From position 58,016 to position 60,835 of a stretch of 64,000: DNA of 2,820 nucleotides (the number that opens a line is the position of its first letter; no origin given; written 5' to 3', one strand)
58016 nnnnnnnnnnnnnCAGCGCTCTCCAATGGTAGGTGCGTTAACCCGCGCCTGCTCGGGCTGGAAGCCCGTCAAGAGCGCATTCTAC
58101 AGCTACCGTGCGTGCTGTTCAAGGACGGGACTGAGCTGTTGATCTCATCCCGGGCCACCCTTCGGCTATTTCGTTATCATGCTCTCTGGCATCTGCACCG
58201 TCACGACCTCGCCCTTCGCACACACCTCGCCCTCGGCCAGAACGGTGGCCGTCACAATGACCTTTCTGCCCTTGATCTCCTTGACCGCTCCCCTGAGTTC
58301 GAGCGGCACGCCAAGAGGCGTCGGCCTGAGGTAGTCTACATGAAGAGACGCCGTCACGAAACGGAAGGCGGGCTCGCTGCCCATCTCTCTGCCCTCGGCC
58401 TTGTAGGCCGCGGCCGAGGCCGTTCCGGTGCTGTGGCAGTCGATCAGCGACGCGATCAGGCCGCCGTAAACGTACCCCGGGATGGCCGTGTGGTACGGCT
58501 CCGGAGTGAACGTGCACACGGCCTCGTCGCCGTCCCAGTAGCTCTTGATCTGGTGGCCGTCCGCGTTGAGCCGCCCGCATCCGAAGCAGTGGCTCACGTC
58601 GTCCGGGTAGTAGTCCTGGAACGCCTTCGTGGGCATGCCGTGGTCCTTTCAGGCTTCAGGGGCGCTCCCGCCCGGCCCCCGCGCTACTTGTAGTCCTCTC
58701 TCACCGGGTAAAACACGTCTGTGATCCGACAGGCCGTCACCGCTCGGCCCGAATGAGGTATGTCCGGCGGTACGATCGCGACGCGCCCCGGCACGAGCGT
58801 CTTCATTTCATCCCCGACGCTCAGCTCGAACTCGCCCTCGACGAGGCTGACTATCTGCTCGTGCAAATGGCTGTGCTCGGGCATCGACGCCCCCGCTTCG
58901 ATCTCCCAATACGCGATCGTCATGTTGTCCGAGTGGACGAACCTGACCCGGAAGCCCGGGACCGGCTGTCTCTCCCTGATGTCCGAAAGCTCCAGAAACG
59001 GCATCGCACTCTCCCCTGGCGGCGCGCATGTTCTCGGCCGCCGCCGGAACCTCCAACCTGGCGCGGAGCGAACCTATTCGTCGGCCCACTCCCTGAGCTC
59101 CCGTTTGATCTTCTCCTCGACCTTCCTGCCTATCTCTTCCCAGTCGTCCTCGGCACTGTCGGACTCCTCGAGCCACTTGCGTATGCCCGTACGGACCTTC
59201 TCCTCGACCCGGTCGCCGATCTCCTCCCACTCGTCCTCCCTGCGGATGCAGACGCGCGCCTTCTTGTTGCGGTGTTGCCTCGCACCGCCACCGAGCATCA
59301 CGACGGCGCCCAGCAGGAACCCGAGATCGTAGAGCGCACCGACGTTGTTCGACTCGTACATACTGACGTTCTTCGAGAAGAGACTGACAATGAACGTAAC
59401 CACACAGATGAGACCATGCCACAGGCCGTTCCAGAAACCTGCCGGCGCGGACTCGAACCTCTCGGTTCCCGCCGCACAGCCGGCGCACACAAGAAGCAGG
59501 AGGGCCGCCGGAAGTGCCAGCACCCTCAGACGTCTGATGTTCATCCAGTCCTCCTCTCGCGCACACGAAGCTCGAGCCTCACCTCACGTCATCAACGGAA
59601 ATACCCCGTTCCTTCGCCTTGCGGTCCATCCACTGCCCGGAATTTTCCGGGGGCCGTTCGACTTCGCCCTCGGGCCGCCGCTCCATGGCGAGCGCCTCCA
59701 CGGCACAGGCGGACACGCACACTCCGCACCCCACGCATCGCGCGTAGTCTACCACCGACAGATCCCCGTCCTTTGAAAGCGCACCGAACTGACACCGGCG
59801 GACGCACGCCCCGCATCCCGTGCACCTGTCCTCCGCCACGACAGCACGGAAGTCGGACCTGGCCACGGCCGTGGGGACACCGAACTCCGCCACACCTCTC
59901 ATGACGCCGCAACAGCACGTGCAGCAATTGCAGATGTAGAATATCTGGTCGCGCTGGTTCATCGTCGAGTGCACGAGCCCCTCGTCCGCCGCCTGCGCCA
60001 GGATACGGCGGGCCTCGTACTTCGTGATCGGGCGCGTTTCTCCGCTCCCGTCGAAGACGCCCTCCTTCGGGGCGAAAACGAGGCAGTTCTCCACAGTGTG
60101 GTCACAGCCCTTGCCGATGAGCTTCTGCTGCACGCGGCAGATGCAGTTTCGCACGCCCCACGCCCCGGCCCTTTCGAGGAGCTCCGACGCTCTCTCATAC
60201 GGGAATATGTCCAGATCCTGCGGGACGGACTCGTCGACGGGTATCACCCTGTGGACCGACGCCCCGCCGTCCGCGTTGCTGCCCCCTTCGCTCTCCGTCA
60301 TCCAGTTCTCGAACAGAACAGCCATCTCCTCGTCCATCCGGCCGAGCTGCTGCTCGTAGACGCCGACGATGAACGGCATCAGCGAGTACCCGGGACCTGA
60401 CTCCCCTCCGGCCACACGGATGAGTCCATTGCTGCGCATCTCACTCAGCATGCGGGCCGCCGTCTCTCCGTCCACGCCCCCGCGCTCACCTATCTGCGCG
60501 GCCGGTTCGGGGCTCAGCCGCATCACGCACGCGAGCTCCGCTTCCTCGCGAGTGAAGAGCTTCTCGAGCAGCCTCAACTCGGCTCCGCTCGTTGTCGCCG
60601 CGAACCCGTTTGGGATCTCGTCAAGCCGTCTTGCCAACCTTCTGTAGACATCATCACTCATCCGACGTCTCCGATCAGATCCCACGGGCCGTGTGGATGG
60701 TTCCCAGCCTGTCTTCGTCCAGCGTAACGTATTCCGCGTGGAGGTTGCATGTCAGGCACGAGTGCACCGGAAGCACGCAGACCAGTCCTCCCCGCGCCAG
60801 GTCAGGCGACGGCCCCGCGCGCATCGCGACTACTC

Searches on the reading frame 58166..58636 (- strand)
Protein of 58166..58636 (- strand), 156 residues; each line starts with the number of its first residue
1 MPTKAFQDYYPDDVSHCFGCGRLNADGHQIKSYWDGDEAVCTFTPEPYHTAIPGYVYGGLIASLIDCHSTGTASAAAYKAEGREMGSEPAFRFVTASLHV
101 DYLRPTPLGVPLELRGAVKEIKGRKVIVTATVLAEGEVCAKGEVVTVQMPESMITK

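Call 32: search_protein_families(library=pfam, proteins=[window:58166-58636:-], max_evalue=0.001)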
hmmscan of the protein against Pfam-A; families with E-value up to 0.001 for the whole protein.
window:58166-58636:- (156 aa): 4 families
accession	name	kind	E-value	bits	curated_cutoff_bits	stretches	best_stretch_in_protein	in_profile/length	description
PF03061.28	4HBT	-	6.4e-09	36.4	20.6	1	54-137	2-75/79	Thioesterase superfamily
PF13279.12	4HBT_2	-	2.2e-05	25.3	25.5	1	88-147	41-102/122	Thioesterase-like superfamily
PF22636.2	FlK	-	0.00012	22.6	27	1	94-145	45-96/103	Fluoroacetyl-CoA-specific thioesterase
PF13622.12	4HBT_3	-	0.00018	22.1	24.3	1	71-142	14-78/83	Acyl-CoA thioesterase N-terminal domain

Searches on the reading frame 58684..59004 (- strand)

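Call 32: search_protein_families(library=pfam, proteins=[window:58684-59004:-], max_evalue=0.001)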
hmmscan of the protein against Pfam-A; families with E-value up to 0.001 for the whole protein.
window:58684-59004:- (106 aa): 3 families
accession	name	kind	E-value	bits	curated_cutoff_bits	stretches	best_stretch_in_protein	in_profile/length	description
PF07883.17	Cupin_2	-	2.1e-12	47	27.2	1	32-98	2-70/70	Cupin domain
PF02311.25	AraC_binding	-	1.1e-06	28.9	21.1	1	38-90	13-65/135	AraC-like ligand binding domain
PF21621.3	MPI_cupin_dom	-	1.7e-05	25.1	27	1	21-80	4-61/79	Mannose-6-phosphate isomerase, cupin domain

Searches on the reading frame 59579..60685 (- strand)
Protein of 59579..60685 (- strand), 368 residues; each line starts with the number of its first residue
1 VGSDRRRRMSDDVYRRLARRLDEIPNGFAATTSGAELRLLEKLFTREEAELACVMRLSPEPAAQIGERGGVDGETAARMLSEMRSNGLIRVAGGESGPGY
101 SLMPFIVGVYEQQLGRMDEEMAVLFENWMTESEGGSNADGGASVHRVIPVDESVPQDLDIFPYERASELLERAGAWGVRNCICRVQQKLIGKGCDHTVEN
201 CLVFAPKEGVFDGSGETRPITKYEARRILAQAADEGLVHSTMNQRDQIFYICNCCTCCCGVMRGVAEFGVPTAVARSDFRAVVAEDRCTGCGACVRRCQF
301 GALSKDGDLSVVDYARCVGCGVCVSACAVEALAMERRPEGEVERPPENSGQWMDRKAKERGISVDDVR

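Call 32: search_protein_families(library=pfam, proteins=[window:59579-60685:-], max_evalue=0.001)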
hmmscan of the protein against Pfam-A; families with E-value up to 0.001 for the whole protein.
window:59579-60685:- (368 aa): 9 families
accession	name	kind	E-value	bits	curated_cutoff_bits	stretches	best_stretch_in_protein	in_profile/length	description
PF00037.32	Fer4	-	2.7e-12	46.4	21.1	2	282-303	2-23/24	4Fe-4S binding domain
PF14697.11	Fer4_21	-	1.5e-07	31.9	35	1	281-334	1-59/59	4Fe-4S dicluster domain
PF12837.12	Fer4_6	-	4e-07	30.1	25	2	311-332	3-24/24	4Fe-4S binding domain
PF13237.11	Fer4_10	-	3.9e-06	27.1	25.5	1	283-327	4-52/53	4Fe-4S dicluster domain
PF13183.11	Fer4_8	-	4.7e-06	27.5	27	0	315-342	3-29/68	4Fe-4S dicluster domain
PF12797.12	Fer4_2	-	8.2e-06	25.9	24.5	1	311-328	4-21/22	4Fe-4S binding domain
PF13187.11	Fer4_9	-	9.4e-06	26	27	1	287-330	1-50/52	4Fe-4S dicluster domain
PF12838.12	Fer4_7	-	5.4e-05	24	27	1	316-337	1-22/52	4Fe-4S dicluster domain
PF13484.11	Fer4_16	-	0.00076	20.7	30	0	316-341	1-25/66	4Fe-4S double cluster binding domain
